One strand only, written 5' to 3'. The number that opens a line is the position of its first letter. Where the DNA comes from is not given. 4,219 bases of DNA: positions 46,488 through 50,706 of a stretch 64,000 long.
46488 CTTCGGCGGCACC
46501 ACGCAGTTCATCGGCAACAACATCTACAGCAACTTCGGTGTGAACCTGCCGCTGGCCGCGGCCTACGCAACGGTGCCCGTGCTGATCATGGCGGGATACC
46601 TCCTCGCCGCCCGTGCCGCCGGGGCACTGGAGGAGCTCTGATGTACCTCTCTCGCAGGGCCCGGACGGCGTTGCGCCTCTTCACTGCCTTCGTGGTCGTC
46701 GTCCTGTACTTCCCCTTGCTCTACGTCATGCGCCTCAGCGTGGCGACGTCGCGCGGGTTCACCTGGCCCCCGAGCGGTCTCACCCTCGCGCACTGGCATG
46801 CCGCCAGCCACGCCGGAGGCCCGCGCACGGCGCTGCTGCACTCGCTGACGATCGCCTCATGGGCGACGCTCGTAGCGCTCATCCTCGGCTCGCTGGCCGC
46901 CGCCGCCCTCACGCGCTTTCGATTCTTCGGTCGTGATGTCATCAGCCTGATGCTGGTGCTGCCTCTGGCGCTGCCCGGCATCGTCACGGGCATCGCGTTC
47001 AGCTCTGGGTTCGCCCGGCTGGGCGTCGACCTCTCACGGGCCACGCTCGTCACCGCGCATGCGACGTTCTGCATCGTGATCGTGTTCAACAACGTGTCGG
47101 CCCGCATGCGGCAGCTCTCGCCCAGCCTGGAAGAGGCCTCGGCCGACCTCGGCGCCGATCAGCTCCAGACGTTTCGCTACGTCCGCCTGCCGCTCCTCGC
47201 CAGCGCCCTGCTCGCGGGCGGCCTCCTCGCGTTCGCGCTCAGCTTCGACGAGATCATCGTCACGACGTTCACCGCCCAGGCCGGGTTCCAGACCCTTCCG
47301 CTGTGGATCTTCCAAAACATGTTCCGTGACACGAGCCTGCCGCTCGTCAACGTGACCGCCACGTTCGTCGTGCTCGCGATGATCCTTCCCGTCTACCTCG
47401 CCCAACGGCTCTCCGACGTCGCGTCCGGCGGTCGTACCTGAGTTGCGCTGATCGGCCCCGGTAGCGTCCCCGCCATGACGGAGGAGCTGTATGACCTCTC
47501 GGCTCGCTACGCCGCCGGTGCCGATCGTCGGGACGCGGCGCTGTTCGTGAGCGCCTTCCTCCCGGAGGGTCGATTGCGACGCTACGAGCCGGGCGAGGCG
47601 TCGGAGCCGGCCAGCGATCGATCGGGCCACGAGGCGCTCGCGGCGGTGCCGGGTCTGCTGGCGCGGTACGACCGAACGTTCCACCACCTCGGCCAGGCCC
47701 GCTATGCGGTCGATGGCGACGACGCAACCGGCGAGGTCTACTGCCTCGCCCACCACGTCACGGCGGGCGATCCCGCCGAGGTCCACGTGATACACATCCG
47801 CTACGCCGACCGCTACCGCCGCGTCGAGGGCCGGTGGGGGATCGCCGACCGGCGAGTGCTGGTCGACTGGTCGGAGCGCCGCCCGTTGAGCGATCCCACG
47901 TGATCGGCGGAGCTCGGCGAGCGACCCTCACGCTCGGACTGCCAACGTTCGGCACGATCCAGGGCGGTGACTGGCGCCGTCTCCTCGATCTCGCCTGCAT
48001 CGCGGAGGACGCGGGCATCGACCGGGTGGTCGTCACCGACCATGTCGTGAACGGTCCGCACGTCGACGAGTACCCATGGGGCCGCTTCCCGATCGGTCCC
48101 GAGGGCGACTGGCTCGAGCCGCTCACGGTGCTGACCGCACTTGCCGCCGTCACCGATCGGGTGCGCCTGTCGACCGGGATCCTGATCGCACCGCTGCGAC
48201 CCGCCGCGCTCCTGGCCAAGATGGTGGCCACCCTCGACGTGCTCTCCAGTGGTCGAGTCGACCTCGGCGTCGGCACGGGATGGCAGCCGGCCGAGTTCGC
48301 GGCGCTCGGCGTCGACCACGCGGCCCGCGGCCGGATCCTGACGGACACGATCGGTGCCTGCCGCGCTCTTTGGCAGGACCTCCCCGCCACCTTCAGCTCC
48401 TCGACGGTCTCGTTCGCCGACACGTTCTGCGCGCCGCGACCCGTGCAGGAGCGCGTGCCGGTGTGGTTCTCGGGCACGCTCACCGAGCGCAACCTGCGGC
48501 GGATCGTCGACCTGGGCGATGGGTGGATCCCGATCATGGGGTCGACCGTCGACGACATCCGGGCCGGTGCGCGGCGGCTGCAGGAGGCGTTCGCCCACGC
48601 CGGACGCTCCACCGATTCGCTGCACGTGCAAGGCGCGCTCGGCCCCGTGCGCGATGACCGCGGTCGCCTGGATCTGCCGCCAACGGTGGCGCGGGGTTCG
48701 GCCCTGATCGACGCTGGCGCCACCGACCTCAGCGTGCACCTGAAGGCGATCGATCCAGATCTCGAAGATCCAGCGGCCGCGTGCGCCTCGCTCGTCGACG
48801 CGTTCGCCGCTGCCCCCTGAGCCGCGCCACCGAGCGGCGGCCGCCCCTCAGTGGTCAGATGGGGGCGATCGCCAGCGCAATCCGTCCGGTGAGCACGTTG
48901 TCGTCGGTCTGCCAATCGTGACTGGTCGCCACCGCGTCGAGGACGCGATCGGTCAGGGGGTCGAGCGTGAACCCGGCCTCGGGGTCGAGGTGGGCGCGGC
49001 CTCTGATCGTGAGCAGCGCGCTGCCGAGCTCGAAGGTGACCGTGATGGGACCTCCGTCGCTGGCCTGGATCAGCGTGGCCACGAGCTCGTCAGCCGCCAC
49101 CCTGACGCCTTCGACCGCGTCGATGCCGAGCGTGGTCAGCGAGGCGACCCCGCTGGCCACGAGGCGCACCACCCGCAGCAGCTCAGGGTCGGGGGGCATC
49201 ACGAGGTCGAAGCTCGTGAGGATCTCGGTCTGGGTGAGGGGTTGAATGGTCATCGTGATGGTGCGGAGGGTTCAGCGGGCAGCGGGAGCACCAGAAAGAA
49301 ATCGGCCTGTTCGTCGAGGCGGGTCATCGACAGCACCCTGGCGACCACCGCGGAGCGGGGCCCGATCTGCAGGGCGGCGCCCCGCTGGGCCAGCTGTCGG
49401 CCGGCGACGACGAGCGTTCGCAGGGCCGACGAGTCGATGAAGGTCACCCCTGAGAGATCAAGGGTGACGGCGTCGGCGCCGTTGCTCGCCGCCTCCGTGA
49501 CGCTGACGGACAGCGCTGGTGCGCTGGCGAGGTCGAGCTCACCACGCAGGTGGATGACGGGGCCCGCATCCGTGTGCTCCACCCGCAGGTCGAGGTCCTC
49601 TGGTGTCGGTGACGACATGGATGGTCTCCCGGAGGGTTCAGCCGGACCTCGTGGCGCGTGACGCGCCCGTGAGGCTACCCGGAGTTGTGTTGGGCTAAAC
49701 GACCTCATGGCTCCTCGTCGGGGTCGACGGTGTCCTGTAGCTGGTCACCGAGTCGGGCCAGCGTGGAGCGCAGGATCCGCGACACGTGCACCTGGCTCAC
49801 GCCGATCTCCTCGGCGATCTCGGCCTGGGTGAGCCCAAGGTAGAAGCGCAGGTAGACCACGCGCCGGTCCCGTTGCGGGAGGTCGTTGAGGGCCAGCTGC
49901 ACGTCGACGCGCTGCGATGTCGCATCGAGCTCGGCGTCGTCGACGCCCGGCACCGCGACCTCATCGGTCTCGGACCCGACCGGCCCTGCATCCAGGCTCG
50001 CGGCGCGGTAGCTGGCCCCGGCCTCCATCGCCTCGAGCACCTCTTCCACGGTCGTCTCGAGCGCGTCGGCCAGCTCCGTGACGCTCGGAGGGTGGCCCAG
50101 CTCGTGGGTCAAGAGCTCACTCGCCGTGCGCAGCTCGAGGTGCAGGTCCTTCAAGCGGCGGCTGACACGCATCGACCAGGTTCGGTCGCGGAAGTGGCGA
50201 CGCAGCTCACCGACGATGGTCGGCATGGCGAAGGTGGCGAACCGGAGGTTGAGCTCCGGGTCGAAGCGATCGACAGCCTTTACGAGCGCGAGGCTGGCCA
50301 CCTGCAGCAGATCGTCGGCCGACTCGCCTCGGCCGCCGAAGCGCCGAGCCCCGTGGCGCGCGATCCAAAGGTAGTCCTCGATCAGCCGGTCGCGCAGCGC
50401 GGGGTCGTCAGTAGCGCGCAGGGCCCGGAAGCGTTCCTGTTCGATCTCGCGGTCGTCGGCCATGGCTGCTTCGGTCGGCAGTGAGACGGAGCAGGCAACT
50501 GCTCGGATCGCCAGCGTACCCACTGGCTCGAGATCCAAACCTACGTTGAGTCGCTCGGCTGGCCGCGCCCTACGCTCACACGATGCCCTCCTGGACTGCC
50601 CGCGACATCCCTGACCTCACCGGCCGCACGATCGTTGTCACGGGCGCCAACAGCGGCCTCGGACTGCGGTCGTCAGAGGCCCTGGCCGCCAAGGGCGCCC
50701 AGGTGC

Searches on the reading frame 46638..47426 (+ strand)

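Call 32: search_protein_families(library=pfam, proteins=[window:46638-47426:+], max_evalue=0.0001)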
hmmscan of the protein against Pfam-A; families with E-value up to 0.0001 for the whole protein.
window:46638-47426:+ (263 aa): 1 family
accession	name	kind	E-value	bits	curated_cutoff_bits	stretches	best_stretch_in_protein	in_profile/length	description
PF00528.27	BPD_transp_1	-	2.3e-13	50.7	26.4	1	81-258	2-182/184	Binding-protein-dependent transport system inner membrane component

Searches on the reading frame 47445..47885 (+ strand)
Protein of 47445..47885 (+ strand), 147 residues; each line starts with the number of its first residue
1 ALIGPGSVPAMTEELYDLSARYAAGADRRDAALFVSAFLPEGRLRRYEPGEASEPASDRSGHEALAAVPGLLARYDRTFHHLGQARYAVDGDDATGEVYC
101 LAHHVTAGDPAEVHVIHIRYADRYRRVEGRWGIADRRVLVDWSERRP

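Call 32: search_protein_families(library=pfam, proteins=[window:47445-47885:+], max_evalue=0.0001)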
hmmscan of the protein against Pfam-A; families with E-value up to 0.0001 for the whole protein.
window:47445-47885:+ (147 aa): 1 family
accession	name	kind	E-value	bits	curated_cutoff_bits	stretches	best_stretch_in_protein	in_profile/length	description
PF13577.12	SnoaL_4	-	1.8e-19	70.4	24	1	13-137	7-126/126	SnoaL-like domain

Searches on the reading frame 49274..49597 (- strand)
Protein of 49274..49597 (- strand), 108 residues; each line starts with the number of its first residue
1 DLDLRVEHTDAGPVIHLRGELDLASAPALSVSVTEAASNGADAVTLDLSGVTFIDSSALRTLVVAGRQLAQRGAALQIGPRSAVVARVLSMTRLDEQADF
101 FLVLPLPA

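Call 66: search_protein_families(library=pfam, proteins=[window:49274-49597:-], max_evalue=0.0001)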
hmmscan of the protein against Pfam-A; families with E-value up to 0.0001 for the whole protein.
window:49274-49597:- (108 aa): 2 families
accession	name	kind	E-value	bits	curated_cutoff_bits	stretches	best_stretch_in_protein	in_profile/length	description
PF01740.26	STAS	-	1.2e-15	57.7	22.6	1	6-101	4-100/106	STAS domain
PF13466.11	STAS_2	-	2.5e-13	50.4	29.2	1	15-95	1-80/80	STAS domain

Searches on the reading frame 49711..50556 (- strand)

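Call 66: search_protein_families(library=pfam, proteins=[window:49711-50556:-], max_evalue=0.0001)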
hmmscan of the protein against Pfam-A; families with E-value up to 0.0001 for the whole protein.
window:49711-50556:- (282 aa): 7 families
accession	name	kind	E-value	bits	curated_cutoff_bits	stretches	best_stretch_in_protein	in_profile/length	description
PF04542.20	Sigma70_r2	-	1.9e-15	56.8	24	1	58-127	1-70/71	Sigma-70 region 2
PF04545.22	Sigma70_r4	-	9.2e-15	54.3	24.1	1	222-269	1-48/50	Sigma-70, region 4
PF04539.22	Sigma70_r3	-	9.7e-14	51.7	25.3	1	141-194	5-58/78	Sigma-70 region 3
PF08281.18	Sigma70_r4_2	-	2.1e-10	40.5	25.7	1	218-258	3-43/54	Sigma-70, region 4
PF13545.12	HTH_Crp_2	-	3.7e-07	30.5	27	1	228-263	12-44/70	Crp-like helix-turn-helix domain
PF01381.28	HTH_3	-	3.6e-05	24.2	23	0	240-263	8-31/55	Helix-turn-helix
PF07638.17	Sigma70_ECF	-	3.7e-05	24.1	21.1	1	208-273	115-183/185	ECF sigma factor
